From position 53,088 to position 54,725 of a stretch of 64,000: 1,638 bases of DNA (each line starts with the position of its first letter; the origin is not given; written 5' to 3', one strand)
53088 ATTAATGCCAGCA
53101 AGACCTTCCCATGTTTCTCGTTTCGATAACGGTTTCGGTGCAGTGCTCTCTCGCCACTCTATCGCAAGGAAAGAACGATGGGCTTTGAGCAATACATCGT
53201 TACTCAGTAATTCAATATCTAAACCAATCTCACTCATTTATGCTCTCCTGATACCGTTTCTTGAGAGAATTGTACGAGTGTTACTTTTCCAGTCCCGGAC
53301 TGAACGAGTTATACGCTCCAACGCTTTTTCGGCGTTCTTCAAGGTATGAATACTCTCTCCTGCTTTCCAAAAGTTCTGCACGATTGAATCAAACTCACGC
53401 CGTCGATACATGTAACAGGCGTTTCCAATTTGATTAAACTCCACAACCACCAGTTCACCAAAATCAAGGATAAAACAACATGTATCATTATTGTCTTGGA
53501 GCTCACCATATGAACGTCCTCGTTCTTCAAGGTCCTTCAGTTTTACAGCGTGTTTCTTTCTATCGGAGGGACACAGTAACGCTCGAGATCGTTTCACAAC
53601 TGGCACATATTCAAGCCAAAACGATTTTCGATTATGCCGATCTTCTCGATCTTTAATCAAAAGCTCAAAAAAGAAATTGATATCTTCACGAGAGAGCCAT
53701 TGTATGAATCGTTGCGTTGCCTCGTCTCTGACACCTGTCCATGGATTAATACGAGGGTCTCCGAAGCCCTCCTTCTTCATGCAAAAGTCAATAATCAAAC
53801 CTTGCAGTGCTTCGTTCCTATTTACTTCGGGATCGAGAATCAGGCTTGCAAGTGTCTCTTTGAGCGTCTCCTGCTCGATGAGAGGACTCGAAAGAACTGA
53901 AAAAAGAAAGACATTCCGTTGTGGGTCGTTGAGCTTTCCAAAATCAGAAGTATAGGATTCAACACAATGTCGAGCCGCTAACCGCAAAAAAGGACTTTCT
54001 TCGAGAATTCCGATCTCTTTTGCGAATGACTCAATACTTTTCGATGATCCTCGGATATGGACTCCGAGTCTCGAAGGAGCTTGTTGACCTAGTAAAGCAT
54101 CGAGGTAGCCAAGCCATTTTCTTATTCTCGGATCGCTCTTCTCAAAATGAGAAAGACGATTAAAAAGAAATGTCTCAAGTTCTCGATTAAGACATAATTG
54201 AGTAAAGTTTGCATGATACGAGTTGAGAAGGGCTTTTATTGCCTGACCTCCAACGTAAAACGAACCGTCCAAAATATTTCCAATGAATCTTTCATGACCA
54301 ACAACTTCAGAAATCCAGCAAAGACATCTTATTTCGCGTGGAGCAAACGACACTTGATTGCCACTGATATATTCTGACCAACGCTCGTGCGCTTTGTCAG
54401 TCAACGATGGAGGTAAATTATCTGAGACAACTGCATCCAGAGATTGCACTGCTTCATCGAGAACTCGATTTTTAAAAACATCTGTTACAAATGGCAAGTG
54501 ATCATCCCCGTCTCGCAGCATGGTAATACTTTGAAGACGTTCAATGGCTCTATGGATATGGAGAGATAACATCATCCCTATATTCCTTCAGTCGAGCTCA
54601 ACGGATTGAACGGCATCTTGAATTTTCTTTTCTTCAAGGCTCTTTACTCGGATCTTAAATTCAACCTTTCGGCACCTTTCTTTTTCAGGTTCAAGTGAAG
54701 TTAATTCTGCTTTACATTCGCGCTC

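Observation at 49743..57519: ArsR-fronted type I Zorya-like operon (zorA-zorB-zorC-zorD) carried as ICE cargo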

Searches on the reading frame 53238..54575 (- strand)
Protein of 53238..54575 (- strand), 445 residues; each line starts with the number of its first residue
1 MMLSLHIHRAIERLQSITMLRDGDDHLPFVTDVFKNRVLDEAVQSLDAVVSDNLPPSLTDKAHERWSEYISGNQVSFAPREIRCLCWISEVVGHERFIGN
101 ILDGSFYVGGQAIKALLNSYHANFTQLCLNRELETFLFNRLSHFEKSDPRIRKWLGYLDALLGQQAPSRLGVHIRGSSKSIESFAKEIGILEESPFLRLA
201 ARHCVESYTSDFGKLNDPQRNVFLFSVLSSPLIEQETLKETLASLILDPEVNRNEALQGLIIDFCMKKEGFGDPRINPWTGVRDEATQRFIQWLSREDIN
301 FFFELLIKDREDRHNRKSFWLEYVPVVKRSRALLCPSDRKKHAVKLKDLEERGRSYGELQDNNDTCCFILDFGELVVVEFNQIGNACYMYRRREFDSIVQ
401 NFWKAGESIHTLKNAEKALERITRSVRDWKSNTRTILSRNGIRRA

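Call 3: search_protein_families(library=pfam, proteins=[window:53238-54575:-], max_evalue=0.01)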
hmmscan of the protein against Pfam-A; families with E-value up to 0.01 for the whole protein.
window:53238-54575:- (445 aa): 1 family
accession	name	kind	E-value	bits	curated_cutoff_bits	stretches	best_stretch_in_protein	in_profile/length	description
PF15611.11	EH_Signature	-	2.4e-31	109.9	27.5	1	65-417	32-390/423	EH_Signature domain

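Call 4: search_protein_families(library=padloc, proteins=[window:53238-54575:-], max_evalue=0.01)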
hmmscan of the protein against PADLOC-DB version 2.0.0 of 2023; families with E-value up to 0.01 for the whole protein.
window:53238-54575:- (445 aa): 10 families
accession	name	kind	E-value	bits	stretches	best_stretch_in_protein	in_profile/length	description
PDLC00613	ZorC1|ZorC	-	5.5e-27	92.7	1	133-433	146-454/570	EH signature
PDLC00616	ZorC1|ZorC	-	1.5e-22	78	1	173-443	195-472/575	EH signature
PDLC00625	ZorC1|ZorC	-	9.1e-17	58.9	1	284-412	306-437/551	EH signature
PDLC00622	ZorC1|ZorC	-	1.4e-15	55.2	1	112-390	118-405/462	EH signature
PDLC00614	ZorC1|ZorC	-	1.7e-14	51.5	1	278-442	293-450/465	EH signature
PDLC00624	ZorC1|ZorC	-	1.6e-11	41.8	1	284-395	303-416/560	EH signature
PDLC00619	ZorC1|ZorC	-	4.7e-11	40.1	1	270-379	264-384/437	EH signature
PDLC00621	ZorC1|ZorC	-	2.4e-09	34.9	1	158-440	157-457/467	EH signature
PDLC00620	ZorC1|ZorC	-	3.7e-05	21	1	285-388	252-360/432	EH signature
PDLC00618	ZorC1|ZorC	-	0.00049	17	1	312-382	312-379/495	EH signature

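Call 36: search_solved_structures(query=window:53238-54575:-, max_evalue=0.01, show_alignments=1)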
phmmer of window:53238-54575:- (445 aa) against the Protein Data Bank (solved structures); distinct sequences matched with E-value up to 0.01: 1.
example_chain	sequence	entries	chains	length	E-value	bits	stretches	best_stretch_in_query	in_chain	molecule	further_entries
8r68_A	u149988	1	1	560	1.6e-06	30.5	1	277-391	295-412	Zorya protein ZorC EH domain-containing protein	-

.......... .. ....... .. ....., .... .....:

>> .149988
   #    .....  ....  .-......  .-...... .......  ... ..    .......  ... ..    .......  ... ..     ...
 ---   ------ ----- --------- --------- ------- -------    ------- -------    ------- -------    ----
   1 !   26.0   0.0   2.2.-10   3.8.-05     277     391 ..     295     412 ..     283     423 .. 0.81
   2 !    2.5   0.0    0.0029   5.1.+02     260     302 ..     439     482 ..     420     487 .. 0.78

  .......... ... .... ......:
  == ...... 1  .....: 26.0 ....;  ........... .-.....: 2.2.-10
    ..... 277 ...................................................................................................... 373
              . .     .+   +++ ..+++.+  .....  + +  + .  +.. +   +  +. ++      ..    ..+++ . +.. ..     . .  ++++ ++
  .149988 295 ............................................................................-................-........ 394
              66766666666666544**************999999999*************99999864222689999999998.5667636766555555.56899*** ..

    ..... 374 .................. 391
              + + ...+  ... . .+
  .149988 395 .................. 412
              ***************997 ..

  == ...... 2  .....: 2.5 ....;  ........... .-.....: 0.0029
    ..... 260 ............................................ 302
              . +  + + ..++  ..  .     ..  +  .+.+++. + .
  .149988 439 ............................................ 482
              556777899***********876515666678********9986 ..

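Call 42: search_protein_families(library=ncbifam, proteins=[window:53238-54575:-], max_evalue=0.001)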
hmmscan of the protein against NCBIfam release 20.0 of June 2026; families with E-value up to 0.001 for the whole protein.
window:53238-54575:- (445 aa): 1 family
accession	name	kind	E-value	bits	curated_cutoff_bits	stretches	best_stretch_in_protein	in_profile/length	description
NF041789.2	anti-phage_ZorC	equivalog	2.5e-11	42.8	490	1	282-394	299-413/551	type I Zorya anti-phage system protein ZorC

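Call 55: search_dna_similar(query=window:53238-54575:-, collection=plasmids, mode=protein, max_evalue=0.001, max_rows=30, rows=spread)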
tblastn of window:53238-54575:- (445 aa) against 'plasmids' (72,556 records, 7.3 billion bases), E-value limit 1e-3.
Records with a match: 23; places in all: 23; records where one place covers at least 80% of the query: 0.
Best place of each record, by identity: <60% 23.
By first word of the organism name: Klebsiella 20; Nitrosospira 1; Polaromonas 1; Escherichia 1.
By predicted mobility (MOB-suite, as given by PLSDB): non-mobilizable 14; mobilizable 6; conjugative 3.
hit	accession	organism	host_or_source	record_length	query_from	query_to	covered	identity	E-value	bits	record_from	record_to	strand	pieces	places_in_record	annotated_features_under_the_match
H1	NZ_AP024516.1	Nitrosospira sp. NRS527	Oryza sativa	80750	174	390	49%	25.5%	2e-12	77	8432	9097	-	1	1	EH signature domain-containing protein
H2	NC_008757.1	Polaromonas naphthalenivorans CJ2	-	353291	279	419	32%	34.5%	1e-8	65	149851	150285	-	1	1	EH signature domain-containing protein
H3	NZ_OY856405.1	Klebsiella pneumoniae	Homo sapiens,human urine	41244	233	391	36%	28.7%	2e-4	52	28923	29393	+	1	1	zorC: type I Zorya anti-phage system protein ZorC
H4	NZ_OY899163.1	Klebsiella pneumoniae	Homo sapiens,human abdominal fluid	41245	233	391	36%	28.7%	2e-4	52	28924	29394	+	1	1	zorC: type I Zorya anti-phage system protein ZorC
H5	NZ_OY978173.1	Klebsiella pneumoniae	Homo sapiens,human urine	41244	233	391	36%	28.7%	2e-4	52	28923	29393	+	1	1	zorC: type I Zorya anti-phage system protein ZorC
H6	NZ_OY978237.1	Klebsiella pneumoniae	Homo sapiens,human blood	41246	233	391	36%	28.7%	2e-4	52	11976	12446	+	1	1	zorC: type I Zorya anti-phage system protein ZorC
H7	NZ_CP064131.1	Klebsiella pneumoniae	Aratinga solstitialis,feces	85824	233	391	36%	28.7%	2e-4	52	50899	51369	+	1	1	zorC: type I Zorya anti-phage system protein ZorC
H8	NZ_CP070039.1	Klebsiella pneumoniae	Homo sapiens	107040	233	391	36%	28.7%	2e-4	52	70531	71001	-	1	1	zorC: type I Zorya anti-phage system protein ZorC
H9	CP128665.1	Klebsiella pneumoniae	Homo sapiens,urine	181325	233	391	36%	28.7%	2e-4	52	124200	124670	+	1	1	zorC: type I Zorya anti-phage system protein ZorC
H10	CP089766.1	Klebsiella pneumoniae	Homo sapiens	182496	233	391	36%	28.7%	2e-4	52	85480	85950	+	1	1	EH signature domain-containing protein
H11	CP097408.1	Klebsiella pneumoniae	Homo sapiens,blood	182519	233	391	36%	28.7%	2e-4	52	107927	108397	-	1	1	EH signature domain-containing protein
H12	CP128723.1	Klebsiella pneumoniae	Homo sapiens,Skin and soft tissue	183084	233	391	36%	28.7%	2e-4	52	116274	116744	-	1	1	zorC: type I Zorya anti-phage system protein ZorC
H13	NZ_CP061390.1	Klebsiella pneumoniae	Homo sapiens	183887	233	391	36%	28.7%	2e-4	52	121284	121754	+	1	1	zorC: type I Zorya anti-phage system protein ZorC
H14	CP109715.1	Klebsiella pneumoniae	whole organism,Sink Drain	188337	233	391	36%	28.7%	2e-4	52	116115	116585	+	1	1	EH signature domain-containing protein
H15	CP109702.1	Klebsiella pneumoniae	Homo sapiens,whole organism,swab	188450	233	391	36%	28.7%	2e-4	52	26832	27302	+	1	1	EH signature domain-containing protein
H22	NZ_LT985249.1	Escherichia coli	-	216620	233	391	36%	28.7%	2e-4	52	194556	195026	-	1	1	zorC: type I Zorya anti-phage system protein ZorC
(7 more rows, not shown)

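Call 56: get_annotated_region(hit=H22, flank=7000)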
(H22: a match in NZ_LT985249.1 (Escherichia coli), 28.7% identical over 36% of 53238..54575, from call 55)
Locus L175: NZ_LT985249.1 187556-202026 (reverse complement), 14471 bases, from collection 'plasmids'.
description: Escherichia coli strain 195 plasmid RCS46_p, complete sequence
organism: Escherichia coli (NCBI taxid 562)
taxonomy: Bacteria; Pseudomonadota; Gammaproteobacteria; Enterobacterales; Enterobacteriaceae; Escherichia; Escherichia coli
host: -; source: -; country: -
typing (MOB-suite, as given by PLSDB): conjugative; replicon IncC,IncR; relaxase MOBH,MOBH; mating-pair formation MPF_F
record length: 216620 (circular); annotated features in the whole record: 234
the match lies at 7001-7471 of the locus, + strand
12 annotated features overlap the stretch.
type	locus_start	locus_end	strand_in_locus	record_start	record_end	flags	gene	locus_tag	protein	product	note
CDS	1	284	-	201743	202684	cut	-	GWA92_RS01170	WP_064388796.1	hypothetical protein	-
CDS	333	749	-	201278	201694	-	-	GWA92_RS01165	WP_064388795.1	type II toxin-antitoxin system VapC family toxin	-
CDS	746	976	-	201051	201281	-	vapB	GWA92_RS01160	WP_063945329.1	type II toxin-antitoxin system VapB family antitoxin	-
CDS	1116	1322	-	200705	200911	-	-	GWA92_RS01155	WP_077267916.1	hypothetical protein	-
CDS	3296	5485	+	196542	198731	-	zorA1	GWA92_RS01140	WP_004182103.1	type I Zorya anti-phage system protein ZorA1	-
CDS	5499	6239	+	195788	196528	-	zorB1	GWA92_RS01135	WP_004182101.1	type I Zorya anti-phage system protein ZorB1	GO:0051607 - defense response to virus [Evidence IEA]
CDS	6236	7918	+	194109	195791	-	zorC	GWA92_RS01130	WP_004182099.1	type I Zorya anti-phage system protein ZorC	GO:0051607 - defense response to virus [Evidence IEA]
CDS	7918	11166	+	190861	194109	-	zorD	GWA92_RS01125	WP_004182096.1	type I Zorya anti-phage system protein ZorD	GO:0051607 - defense response to virus [Evidence IEA]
CDS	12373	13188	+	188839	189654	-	-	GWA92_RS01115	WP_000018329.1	aminoglycoside O-phosphotransferase APH(3')-Ia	-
predicted_resistance_gene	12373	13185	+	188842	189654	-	aph(3')-Ia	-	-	aminoglycoside O-phosphotransferase APH(3')-Ia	predicted by amrfinderplus; class AMINOGLYCOSIDE; identity 100.0%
CDS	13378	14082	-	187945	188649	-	-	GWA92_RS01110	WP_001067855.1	IS6-like element IS26 family transposase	GO:0006313 - DNA transposition [Evidence IEA]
CDS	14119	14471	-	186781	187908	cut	-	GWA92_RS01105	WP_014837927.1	DUF3883 domain-containing protein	-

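Call 57: get_annotated_region(hit=H1, flank=7000)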
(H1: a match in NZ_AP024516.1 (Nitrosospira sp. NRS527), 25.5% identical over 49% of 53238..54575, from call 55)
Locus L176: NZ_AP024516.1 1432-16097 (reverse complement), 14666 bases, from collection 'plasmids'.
description: Nitrosospira sp. NRS527 plasmid pNRS527-1, complete sequence
organism: Nitrosospira sp. NRS527 (NCBI taxid 155925)
taxonomy: Bacteria; Pseudomonadota; Betaproteobacteria; Nitrosomonadales; Nitrosomonadaceae; Nitrosospira; Nitrosospira sp. NRS527
host: -; source: Oryza sativa; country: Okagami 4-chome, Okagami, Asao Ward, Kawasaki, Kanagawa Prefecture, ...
typing (MOB-suite, as given by PLSDB): non-mobilizable; replicon rep_cluster_429
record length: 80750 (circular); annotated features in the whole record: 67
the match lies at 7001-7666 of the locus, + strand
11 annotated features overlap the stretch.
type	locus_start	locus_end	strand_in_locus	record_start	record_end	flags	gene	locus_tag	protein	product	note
CDS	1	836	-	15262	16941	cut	-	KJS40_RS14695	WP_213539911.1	DUF262 domain-containing protein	-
CDS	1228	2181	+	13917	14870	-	-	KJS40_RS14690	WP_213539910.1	hypothetical protein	-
CDS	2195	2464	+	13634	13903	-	-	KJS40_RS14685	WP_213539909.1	hypothetical protein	-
CDS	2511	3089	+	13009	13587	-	-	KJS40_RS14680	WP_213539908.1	hypothetical protein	-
CDS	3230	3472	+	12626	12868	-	-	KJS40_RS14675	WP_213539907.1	hypothetical protein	-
CDS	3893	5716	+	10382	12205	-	zorA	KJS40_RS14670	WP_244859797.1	anti-phage ZorAB system protein ZorA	-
CDS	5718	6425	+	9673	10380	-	-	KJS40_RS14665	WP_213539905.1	flagellar motor protein MotB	-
CDS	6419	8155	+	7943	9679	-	-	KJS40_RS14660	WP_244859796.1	EH signature domain-containing protein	-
CDS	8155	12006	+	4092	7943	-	-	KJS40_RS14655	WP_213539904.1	SNF2-related protein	-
CDS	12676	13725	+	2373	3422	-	-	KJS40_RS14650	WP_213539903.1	GIY-YIG nuclease family protein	-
CDS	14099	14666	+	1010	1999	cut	-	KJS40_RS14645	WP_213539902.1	alpha/beta hydrolase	-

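Call 58: get_annotated_region(hit=H2, flank=7000)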
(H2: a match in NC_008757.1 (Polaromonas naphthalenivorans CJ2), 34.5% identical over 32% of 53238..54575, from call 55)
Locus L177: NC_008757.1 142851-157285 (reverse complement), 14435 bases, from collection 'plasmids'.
description: Polaromonas naphthalenivorans CJ2 plasmid pPNAP01, complete sequence
organism: Polaromonas naphthalenivorans CJ2 (NCBI taxid 365044)
taxonomy: Bacteria; Pseudomonadota; Betaproteobacteria; Burkholderiales; Comamonadaceae; Polaromonas; Polaromonas naphthalenivorans; Polaromonas naphthalenivorans CJ2
host: -; source: -; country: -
typing (MOB-suite, as given by PLSDB): conjugative; replicon IncP; relaxase MOBH; mating-pair formation MPF_T
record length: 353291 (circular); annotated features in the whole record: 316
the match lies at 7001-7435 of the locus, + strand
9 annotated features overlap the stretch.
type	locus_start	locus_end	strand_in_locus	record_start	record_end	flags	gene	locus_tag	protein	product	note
CDS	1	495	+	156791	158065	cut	-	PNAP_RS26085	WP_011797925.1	SH3 domain-containing protein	-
CDS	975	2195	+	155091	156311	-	-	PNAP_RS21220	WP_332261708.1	Y-family DNA polymerase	-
CDS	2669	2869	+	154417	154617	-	-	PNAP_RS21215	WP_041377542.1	hypothetical protein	-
CDS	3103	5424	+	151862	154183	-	zorA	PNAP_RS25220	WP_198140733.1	anti-phage ZorAB system protein ZorA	-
CDS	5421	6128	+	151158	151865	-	-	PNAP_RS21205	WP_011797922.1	OmpA family protein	-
CDS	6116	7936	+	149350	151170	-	-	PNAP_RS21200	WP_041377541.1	EH signature domain-containing protein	-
CDS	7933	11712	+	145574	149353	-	-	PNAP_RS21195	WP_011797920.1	SNF2-related protein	-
CDS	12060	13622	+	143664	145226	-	-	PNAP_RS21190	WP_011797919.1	hypothetical protein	-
CDS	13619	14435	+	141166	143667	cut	-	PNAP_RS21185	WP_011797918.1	hypothetical protein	-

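Call 59: search_protein_families(library=pfam, proteins=[L175:6236-7918:+, L175:7918-11166:+, L176:6419-8155:+, L176:8155-12006:+, L177:6116-7936:+, L177:7933-11712:+], max_evalue=0.001)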
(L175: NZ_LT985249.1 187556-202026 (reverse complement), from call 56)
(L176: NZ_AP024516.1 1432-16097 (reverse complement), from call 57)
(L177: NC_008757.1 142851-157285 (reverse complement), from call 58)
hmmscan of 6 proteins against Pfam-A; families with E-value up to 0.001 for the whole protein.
L175:6236-7918:+ (560 aa): 1 family
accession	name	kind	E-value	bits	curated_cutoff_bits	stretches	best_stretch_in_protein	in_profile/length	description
PF15611.11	EH_Signature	-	1.9e-28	100.4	27.5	1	12-417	11-367/423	EH_Signature domain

L175:7918-11166:+ (1082 aa): 3 families
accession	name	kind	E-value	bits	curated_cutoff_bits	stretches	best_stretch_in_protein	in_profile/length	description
PF00176.29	SNF2-rel_dom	-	1.8e-58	198.4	24.9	1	583-890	1-289/290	SNF2-related domain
PF00271.37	Helicase_C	-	1e-16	61.6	23.5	1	904-1023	2-110/110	Helicase conserved C-terminal domain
PF04851.21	ResIII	-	4.7e-06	27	22.5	1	578-762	2-163/164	Type III restriction enzyme, res subunit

L176:6419-8155:+ (578 aa): 1 family
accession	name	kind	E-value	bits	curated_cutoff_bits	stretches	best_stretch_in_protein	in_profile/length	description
PF15611.11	EH_Signature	-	8.2e-64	216.9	27.5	1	40-458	7-419/423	EH_Signature domain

L176:8155-12006:+ (1283 aa): 4 families
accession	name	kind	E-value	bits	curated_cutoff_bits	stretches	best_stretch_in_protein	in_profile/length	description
PF00176.29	SNF2-rel_dom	-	2.3e-51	175.1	24.9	1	610-861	1-234/290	SNF2-related domain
PF04471.18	Mrr_cat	-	4.1e-16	59.6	21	1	1148-1264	2-115/115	Restriction endonuclease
PF00271.37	Helicase_C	-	5.5e-14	52.8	23.5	1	962-1067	8-110/110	Helicase conserved C-terminal domain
PF04851.21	ResIII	-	4.6e-06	27.1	22.5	1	627-789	21-163/164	Type III restriction enzyme, res subunit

L177:6116-7936:+ (606 aa): 1 family
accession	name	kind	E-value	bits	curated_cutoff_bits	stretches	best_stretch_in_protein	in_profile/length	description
PF15611.11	EH_Signature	-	5.4e-85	286.7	27.5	1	31-461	3-423/423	EH_Signature domain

L177:7933-11712:+ (1259 aa): 5 families
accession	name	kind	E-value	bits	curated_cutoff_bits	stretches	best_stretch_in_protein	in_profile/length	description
PF00176.29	SNF2-rel_dom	-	7e-57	193.2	24.9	1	594-901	1-288/290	SNF2-related domain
PF00271.37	Helicase_C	-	1.2e-14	54.9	23.5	1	924-1041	3-110/110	Helicase conserved C-terminal domain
PF04471.18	Mrr_cat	-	2e-09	38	21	1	1116-1233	3-115/115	Restriction endonuclease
PF04851.21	ResIII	-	1.4e-06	28.8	22.5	1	593-774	6-163/164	Type III restriction enzyme, res subunit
PF00270.35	DEAD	-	1.1e-05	25.7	26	1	613-750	13-132/167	DEAD/DEAH box helicase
